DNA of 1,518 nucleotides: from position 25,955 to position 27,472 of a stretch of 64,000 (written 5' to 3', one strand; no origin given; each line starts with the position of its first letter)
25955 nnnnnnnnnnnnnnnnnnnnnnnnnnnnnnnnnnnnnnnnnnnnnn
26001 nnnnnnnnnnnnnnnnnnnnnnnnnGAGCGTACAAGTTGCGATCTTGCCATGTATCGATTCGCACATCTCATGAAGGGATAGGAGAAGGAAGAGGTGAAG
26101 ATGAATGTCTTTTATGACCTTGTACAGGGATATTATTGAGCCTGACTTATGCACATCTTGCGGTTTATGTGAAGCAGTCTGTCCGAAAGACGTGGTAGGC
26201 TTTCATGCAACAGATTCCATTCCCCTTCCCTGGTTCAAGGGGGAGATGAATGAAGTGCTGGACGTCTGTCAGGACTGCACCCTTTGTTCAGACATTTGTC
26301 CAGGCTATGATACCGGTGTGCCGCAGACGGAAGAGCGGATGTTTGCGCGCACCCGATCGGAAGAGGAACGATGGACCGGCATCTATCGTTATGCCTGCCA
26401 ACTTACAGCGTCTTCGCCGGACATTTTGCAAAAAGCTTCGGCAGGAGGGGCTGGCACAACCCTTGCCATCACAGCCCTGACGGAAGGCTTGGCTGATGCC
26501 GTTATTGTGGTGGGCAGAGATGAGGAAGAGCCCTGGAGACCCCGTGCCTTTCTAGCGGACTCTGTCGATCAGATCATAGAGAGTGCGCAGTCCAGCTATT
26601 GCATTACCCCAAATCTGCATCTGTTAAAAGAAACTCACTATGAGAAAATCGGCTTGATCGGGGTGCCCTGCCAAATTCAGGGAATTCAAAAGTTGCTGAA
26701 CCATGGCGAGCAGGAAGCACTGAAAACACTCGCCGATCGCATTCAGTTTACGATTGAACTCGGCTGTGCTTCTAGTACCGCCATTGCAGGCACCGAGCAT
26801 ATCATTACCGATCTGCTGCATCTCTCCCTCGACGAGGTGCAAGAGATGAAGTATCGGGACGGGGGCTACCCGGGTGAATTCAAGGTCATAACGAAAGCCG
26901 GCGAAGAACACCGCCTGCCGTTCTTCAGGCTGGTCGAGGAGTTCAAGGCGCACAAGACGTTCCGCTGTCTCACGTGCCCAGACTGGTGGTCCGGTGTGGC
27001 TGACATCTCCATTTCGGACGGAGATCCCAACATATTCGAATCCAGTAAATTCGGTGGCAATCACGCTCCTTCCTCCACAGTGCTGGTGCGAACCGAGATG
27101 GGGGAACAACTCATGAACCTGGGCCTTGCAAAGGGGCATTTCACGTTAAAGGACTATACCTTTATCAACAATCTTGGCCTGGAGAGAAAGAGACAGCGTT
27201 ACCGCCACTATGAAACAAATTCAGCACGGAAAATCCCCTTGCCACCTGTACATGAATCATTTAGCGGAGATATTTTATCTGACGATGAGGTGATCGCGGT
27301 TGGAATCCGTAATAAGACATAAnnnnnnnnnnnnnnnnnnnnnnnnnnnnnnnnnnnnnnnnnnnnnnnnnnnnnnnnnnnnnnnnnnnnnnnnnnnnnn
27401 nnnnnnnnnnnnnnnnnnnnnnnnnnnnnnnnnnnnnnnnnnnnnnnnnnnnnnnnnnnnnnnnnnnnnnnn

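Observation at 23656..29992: Compact five-gene cluster: two tandem paralogs of an uncharacterised family, an FrhB-like Fe-S flavoprotein, an EPSP-synthase-family enolpyruvyl transferase and an MFS exporter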

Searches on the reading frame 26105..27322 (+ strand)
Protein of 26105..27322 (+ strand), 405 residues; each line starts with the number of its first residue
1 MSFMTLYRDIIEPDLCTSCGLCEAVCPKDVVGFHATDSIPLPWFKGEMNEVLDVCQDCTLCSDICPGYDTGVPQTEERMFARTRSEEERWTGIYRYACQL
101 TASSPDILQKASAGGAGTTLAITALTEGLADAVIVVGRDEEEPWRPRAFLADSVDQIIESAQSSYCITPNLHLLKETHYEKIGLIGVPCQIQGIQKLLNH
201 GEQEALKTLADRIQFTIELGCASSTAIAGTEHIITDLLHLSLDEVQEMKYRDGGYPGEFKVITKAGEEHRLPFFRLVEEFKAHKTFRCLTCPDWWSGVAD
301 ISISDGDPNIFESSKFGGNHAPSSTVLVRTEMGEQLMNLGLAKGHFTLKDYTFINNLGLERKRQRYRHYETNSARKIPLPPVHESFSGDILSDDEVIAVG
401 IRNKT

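Call 3: search_protein_families(library=pfam, proteins=[window:26105-27322:+], max_evalue=0.01)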
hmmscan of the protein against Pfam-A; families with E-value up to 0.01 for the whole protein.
window:26105-27322:+ (405 aa): 14 families
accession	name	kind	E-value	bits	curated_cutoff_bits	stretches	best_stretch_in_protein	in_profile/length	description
PF04432.18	FrhB_FdhB_C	-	5.8e-25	88.4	23.3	1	180-351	2-147/150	Coenzyme F420 hydrogenase/dehydrogenase, beta subunit C terminus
PF04422.18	FrhB_FdhB_N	-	4.1e-21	75.3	22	1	102-175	6-78/78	Coenzyme F420 hydrogenase/dehydrogenase, beta subunit N-term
PF13237.11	Fer4_10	-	2.1e-06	28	25.5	1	9-66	2-53/53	4Fe-4S dicluster domain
PF00037.32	Fer4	-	5.9e-06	26.3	21.1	1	10-30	2-22/24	4Fe-4S binding domain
PF13183.11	Fer4_8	-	1.3e-05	26.1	27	1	13-30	51-68/68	4Fe-4S dicluster domain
PF14697.11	Fer4_21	-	1.7e-05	25.3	35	1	13-30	38-56/59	4Fe-4S dicluster domain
PF12837.12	Fer4_6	-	2e-05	24.7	25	1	11-30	4-23/24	4Fe-4S binding domain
PF12838.12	Fer4_7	-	2.3e-05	25.2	27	2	16-66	2-49/52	4Fe-4S dicluster domain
PF13187.11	Fer4_9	-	6.7e-05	23.3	27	1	16-66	2-48/52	4Fe-4S dicluster domain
PF13534.11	Fer4_17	-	0.00015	22.7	22.2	1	14-30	44-60/61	4Fe-4S dicluster domain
PF12797.12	Fer4_2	-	0.00039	20.6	24.5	1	8-27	2-21/22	4Fe-4S binding domain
PF12800.12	Fer4_4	-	0.0011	19.6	24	1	13-28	1-16/17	4Fe-4S binding domain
PF13484.11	Fer4_16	-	0.0074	17.5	30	0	16-30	2-16/66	4Fe-4S double cluster binding domain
PF25160.1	LdpA_Fe-S-bd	-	0.0088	16.2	27.6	0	12-31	24-43/49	LdpA Fe-S cluster-binding domain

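Call 4: search_protein_families(library=ncbifam, proteins=[window:26105-27322:+], max_evalue=0.01)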
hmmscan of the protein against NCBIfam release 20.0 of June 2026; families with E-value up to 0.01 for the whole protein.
window:26105-27322:+ (405 aa): 23 families
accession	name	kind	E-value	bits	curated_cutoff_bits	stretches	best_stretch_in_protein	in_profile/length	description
NF006807.0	PRK09325.1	subfamily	8.9e-39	133.2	269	1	92-355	5-250/283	coenzyme F420-reducing hydrogenase subunit beta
TIGR03289.1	frhB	equivalog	4.7e-31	107.9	331.5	1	92-352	2-244/275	coenzyme F420 hydrogenase subunit beta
NF006808.0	PRK09326.1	equivalog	2.6e-28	98.9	444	1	9-337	7-291/341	F420H2 dehydrogenase subunit F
NF040616.1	F420_dehyd_FpoF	exception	1.1e-27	96.9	475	1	9-338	6-291/337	F420H2 dehydrogenase subunit FpoF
NF042909.1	FMH_DH_FwdF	exception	5.5e-09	35.6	375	1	10-99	221-303/336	tungsten-dependent formylmethanofuran dehydrogenase subunit FwdF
TIGR01971.1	NuoI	subfamily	9.7e-05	22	113.05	0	6-66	35-94/121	NADH-quinone oxidoreductase, chain I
NF007205.0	PRK09626.1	equivalog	0.00017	21.5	93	1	12-87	15-88/105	2-oxoglutarate-acceptor oxidoreductase subunit OorD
NF004540.0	PRK05888.2-1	equivalog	0.00021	20.9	215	1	11-67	41-100/139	NADH-quinone oxidoreductase subunit NuoI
NF004541.0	PRK05888.2-2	equivalog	0.00032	20.6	217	0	37-67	44-75/168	NADH-quinone oxidoreductase subunit NuoI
NF058577.1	FdxA_fam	equivalog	0.00041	20.5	65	1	10-29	32-51/52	4Fe-4S ferredoxin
NF005503.0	PRK07118.1-2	equivalog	0.00047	19.5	252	1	11-67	164-226/292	RnfABCDGE type electron transport complex subunit B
NF004536.0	PRK05888.1-1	equivalog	0.00049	19.5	212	1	6-68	50-112/180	NADH-quinone oxidoreductase subunit NuoI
NF045480.1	FdxA_Actino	equivalog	0.0019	18.4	125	1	11-35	35-59/107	ferredoxin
NF041836.1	rnfB_Methano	equivalog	0.0019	17.7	445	0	11-36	168-193/265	Rnf electron transport complex subunit RnfB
NF045790.1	OxalOxreddelta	equivalog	0.0019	17.4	230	1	7-67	253-303/316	oxalate oxidoreductase subunit delta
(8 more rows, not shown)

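Call 42: search_solved_structures(query=window:26105-27319:+, max_evalue=0.001)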
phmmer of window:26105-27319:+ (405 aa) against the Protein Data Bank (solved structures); distinct sequences matched with E-value up to 0.001: 16.
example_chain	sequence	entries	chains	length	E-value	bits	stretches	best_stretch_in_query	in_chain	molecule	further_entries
8riu_B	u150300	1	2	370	6.9e-25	91.2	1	5-305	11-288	Coenzyme F420 hydrogenase/dehydrogenase, beta subunit C terminus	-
6qgr_B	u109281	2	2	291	4.1e-23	85.3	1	90-362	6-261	Coenzyme F420 hydrogenase subunit beta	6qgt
6qii_B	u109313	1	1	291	4.6e-23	85.2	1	90-355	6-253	Coenzyme F420 hydrogenase subunit beta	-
3zfs_C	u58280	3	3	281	1.1e-19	74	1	92-363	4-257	F420-REDUCING HYDROGENASE, SUBUNIT BETA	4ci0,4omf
8rja_E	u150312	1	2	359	4.3e-19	72.1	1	5-359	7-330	Coenzyme F420 hydrogenase/dehydrogenase, beta subunit C terminus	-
9r51_B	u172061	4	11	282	3.9e-18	68.9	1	92-362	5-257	F420-reducing [NiFe]-hydrogenase from Methanothermococcus thermolithotrophicus subunit bet | F420-reducing [NiFe]-hydrogenase from Methanothermococcus thermolit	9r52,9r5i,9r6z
5t5i_F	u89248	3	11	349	7.6e-12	48.2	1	10-102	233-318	Tungsten formylmethanofuran dehydrogenase subunit fwdF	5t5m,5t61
7npa_A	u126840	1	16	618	8e-12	48.1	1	8-364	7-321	Coenzyme F420-dependent sulfite reductase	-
9tn7_A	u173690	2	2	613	1.8e-11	47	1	7-198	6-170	Coenzyme F420 hydrogenase/dehydrogenase beta subunit domain protein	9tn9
9sw6_H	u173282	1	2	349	1.3e-09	40.9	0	11-66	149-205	Tungsten formylmethanofuran dehydrogenase, subunit F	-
7np8_A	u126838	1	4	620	2.9e-09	39.7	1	8-371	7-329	Coenzyme F420-dependent sulfite reductase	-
5dqr_A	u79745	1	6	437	1.2e-07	34.4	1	88-304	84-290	7-hydroxymethyl chlorophyll a reductase, chloroplastic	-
9t1s_M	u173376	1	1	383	0.00015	24.2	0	100-304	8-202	formate dehydrogenase (coenzyme F420)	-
7bkb_K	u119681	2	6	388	0.00038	22.9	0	10-67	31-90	Formylmethanofuran dehydrogenase, subunit F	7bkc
1bc6_A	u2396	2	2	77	0.00078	21.8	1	10-44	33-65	7-FE FERREDOXIN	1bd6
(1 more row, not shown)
